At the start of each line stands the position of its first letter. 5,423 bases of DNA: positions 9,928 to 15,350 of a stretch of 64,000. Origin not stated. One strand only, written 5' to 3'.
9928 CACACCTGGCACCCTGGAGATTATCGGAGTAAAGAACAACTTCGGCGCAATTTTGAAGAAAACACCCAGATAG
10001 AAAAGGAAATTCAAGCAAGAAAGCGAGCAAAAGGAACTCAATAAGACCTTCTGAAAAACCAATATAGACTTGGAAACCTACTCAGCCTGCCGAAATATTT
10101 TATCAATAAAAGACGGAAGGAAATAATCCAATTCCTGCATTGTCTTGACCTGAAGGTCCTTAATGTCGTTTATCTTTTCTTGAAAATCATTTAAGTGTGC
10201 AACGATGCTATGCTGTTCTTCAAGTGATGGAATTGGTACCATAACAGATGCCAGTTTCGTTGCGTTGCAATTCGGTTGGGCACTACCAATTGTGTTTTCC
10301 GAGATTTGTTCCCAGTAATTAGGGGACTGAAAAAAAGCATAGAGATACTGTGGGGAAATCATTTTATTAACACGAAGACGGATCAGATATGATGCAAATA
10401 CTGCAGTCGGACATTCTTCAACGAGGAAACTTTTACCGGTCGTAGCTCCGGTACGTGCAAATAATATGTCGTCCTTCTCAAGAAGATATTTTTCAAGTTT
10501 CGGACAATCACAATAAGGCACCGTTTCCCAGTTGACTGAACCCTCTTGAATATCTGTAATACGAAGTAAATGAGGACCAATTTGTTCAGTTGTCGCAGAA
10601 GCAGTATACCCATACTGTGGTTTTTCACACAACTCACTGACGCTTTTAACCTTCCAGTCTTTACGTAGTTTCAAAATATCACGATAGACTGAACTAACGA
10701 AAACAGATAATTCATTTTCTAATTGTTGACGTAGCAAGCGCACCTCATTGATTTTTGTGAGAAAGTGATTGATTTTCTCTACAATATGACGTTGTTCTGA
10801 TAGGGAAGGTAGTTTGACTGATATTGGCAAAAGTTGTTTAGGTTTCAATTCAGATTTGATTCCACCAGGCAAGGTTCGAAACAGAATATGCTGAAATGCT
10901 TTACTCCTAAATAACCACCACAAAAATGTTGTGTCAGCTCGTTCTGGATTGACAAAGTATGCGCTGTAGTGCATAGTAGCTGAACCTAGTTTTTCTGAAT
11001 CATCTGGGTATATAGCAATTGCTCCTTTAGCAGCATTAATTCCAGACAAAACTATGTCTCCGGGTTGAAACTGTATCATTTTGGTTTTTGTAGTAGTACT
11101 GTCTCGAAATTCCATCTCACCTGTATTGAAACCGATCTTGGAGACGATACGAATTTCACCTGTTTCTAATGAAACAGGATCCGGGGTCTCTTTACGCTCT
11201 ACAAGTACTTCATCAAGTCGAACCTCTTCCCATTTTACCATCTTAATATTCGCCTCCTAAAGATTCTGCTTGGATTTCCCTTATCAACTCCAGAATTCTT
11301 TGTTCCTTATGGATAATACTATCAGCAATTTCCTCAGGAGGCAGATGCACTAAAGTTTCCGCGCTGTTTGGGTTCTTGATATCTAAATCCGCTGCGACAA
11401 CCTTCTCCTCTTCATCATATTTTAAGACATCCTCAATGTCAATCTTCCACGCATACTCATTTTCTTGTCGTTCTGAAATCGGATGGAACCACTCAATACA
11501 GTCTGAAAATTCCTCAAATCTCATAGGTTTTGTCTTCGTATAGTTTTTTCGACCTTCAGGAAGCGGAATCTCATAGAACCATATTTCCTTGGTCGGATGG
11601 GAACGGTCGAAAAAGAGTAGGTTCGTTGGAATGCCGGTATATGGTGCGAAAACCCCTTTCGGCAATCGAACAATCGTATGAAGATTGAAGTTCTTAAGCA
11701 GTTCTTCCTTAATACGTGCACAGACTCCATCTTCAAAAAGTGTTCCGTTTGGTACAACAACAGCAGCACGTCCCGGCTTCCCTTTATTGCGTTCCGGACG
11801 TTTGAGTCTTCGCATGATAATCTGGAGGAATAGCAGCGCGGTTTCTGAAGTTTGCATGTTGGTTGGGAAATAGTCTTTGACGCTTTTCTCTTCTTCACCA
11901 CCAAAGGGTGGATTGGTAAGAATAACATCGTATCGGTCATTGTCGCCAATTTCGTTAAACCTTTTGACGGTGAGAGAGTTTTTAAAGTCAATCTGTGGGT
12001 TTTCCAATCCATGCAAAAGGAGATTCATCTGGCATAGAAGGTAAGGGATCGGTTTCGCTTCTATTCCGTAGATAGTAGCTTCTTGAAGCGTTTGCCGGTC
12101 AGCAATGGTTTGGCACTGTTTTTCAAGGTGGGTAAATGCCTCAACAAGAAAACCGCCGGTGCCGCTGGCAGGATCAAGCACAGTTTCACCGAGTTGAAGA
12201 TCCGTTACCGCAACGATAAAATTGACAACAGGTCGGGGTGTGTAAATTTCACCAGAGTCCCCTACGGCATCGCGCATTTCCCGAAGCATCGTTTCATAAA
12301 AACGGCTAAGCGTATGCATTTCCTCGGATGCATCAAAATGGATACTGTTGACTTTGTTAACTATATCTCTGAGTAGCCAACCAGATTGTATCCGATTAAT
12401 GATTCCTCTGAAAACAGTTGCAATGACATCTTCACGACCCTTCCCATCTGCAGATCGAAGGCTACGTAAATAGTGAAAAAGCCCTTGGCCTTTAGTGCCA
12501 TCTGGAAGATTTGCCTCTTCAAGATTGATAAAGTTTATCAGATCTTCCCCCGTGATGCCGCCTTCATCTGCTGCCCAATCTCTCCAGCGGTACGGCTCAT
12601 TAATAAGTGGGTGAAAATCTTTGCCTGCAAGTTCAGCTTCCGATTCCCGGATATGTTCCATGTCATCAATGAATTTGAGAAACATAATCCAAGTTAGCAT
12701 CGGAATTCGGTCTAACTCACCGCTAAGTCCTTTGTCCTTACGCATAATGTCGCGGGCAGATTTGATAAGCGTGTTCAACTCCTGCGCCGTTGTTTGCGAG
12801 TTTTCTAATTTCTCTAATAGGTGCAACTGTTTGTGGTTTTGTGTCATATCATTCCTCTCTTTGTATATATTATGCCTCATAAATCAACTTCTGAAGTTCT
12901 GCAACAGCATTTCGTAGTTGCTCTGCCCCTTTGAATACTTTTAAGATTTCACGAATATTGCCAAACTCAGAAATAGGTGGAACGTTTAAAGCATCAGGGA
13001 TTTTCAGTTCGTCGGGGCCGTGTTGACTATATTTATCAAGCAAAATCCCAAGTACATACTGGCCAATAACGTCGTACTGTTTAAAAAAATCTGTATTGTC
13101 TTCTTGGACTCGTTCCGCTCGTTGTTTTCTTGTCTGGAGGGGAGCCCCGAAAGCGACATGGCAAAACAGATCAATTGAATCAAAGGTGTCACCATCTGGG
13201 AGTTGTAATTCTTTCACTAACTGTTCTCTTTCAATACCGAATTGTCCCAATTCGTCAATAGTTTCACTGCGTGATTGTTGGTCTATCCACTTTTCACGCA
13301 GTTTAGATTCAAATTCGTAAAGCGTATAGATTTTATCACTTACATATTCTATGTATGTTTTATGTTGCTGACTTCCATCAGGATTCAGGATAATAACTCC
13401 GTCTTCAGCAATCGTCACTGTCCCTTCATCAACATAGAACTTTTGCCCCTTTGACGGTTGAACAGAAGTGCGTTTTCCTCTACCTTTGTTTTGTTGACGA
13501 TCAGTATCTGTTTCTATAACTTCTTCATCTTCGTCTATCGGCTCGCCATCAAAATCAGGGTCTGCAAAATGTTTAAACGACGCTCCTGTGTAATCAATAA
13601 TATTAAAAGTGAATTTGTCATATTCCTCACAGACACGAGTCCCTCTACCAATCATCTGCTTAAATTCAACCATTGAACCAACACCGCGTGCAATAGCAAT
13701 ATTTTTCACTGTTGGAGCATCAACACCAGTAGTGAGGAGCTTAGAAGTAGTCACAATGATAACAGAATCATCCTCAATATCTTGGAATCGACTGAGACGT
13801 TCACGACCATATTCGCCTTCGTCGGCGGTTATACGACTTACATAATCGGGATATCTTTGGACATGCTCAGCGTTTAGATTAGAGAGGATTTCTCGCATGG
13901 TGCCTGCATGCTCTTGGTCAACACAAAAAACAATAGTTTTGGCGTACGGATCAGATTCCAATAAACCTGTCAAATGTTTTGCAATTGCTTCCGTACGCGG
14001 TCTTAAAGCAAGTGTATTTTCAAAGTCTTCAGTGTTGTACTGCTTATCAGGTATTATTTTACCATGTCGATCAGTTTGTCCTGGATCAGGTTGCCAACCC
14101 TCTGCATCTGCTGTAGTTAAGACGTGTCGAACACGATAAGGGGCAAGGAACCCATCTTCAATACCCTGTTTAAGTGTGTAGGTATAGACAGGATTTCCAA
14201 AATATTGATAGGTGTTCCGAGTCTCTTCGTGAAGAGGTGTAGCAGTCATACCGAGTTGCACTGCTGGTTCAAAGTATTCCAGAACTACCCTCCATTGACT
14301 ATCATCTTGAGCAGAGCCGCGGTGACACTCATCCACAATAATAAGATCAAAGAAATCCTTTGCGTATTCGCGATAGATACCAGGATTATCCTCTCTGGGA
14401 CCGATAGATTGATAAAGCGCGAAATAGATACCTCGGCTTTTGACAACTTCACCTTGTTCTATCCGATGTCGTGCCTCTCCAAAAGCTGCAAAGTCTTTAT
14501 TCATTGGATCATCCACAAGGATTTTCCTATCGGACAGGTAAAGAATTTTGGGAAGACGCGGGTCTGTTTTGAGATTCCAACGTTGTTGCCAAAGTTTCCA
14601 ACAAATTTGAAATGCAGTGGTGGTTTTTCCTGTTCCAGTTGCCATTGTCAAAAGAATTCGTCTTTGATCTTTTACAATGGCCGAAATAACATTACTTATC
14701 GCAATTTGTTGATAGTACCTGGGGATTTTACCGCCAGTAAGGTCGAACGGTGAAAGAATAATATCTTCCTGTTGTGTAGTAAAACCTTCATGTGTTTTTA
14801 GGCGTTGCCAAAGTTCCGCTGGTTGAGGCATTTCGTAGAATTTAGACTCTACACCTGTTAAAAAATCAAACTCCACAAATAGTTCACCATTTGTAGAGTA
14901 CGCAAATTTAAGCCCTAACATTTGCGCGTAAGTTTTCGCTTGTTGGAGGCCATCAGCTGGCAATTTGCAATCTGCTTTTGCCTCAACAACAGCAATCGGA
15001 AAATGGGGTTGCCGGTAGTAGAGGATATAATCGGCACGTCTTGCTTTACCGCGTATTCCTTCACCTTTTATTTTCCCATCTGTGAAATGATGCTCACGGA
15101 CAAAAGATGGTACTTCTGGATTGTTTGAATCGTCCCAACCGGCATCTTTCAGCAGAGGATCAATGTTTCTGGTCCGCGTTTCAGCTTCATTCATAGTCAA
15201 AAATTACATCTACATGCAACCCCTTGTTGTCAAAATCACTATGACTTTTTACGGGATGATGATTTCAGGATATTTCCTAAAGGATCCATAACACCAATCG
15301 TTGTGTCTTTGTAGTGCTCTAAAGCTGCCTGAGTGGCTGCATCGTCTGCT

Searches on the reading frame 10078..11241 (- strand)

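Call 11: search_protein_families(library=pfam, proteins=[window:10078-11241:-], max_evalue=0.01)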
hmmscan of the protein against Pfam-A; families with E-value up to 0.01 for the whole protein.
window:10078-11241:- (387 aa): 1 family
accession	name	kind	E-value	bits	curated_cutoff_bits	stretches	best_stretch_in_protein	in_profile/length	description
PF01420.25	Methylase_S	-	7.2e-27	95.1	22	2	194-360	2-158/168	Type I restriction modification DNA specificity domain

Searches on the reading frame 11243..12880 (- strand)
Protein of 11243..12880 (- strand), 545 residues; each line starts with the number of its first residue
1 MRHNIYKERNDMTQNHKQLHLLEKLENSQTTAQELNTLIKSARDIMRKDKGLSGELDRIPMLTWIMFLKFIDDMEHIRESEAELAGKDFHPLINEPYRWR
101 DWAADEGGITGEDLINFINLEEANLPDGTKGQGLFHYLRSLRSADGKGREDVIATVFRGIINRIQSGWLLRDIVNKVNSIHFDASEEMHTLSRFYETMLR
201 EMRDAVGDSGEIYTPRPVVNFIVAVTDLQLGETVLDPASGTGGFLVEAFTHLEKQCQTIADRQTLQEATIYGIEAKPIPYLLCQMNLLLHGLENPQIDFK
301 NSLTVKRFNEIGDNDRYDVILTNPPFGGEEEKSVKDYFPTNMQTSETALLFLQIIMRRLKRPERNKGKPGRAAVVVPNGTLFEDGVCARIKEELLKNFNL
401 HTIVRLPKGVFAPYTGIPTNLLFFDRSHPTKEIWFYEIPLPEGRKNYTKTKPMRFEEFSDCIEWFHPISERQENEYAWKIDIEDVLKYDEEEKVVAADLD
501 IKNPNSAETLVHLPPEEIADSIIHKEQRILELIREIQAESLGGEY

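Call 11: search_protein_families(library=pfam, proteins=[window:11243-12880:-], max_evalue=0.01)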
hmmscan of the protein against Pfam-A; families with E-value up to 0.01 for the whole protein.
window:11243-12880:- (545 aa): 6 families
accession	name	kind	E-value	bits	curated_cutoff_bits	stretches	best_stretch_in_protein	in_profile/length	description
PF02384.22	N6_Mtase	-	4.6e-64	217.1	20.4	1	188-492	3-297/311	N-6 DNA Methylase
PF07669.17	Eco57I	-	7.6e-09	36.3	25.3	1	297-411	53-171/171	Eco57I restriction-modification methylase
PF01170.24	UPF0020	-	3.4e-08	33.9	22.3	1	222-328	20-133/197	RMKL-like, methyltransferase domain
PF12161.14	HsdM_N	-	1.6e-07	32.5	24.5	1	36-122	2-98/135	HsdM N-terminal domain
PF20473.4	MmeI_Mtase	-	5.1e-05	23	27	1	233-289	22-84/259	MmeI, DNA-methyltransferase domain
PF09445.16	Methyltransf_15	-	0.0073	16.3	22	0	232-337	2-92/165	RNA cap guanine-N2 methyltransferase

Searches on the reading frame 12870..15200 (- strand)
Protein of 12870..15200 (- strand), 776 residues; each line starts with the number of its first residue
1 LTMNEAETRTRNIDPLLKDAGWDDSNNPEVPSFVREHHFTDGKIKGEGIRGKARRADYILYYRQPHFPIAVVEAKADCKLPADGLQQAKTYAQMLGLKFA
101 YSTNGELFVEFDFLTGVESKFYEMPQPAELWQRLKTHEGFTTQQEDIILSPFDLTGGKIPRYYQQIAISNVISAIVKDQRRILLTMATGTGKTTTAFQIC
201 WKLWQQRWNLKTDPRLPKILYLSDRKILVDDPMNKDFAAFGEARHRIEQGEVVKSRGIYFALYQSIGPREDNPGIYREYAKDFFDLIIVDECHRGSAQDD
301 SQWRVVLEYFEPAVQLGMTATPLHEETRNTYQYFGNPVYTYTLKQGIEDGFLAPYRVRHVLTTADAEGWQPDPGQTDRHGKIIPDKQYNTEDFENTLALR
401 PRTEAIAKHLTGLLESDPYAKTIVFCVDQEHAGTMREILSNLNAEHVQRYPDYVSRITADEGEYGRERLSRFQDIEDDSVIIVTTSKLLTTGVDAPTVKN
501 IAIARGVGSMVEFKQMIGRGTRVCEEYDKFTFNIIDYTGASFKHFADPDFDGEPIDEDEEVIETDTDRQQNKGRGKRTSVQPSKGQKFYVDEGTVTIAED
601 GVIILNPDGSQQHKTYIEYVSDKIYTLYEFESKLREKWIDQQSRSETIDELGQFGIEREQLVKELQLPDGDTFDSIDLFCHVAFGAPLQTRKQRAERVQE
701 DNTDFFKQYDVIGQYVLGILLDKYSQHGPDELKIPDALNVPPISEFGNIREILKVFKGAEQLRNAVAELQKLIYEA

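Call 11: search_protein_families(library=pfam, proteins=[window:12870-15200:-], max_evalue=0.01)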
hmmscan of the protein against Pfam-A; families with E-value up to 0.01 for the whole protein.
window:12870-15200:- (776 aa): 8 families
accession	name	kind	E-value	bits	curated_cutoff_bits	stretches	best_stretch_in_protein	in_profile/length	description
PF04851.21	ResIII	-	3.8e-35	121.7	22.5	1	160-322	4-162/164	Type III restriction enzyme, res subunit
PF08463.15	EcoEI_R_C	-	7.7e-22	78.6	24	1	615-774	2-163/163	EcoEI R protein C-terminal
PF18766.7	SWI2_SNF2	-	1.4e-18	67.9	26.7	1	163-355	1-188/221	SWI2/SNF2 ATPase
PF00270.35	DEAD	-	2e-07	31.4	26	1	164-323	4-161/167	DEAD/DEAH box helicase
PF04313.20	HSDR_N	-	2e-06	28.2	25.1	1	3-109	2-188/198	Type I restriction enzyme R protein N terminus (HSDR_N)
PF00271.37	Helicase_C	-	8.8e-06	26.4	23.5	1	409-523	5-109/110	Helicase conserved C-terminal domain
PF13588.12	HSDR_N_2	-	0.00039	20.9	25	1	51-111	34-94/110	Type I restriction enzyme R protein N terminus (HSDR_N)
PF20720.3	nSTAND3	-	0.0013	18.9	27.2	1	171-212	9-50/155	Novel STAND NTPase 3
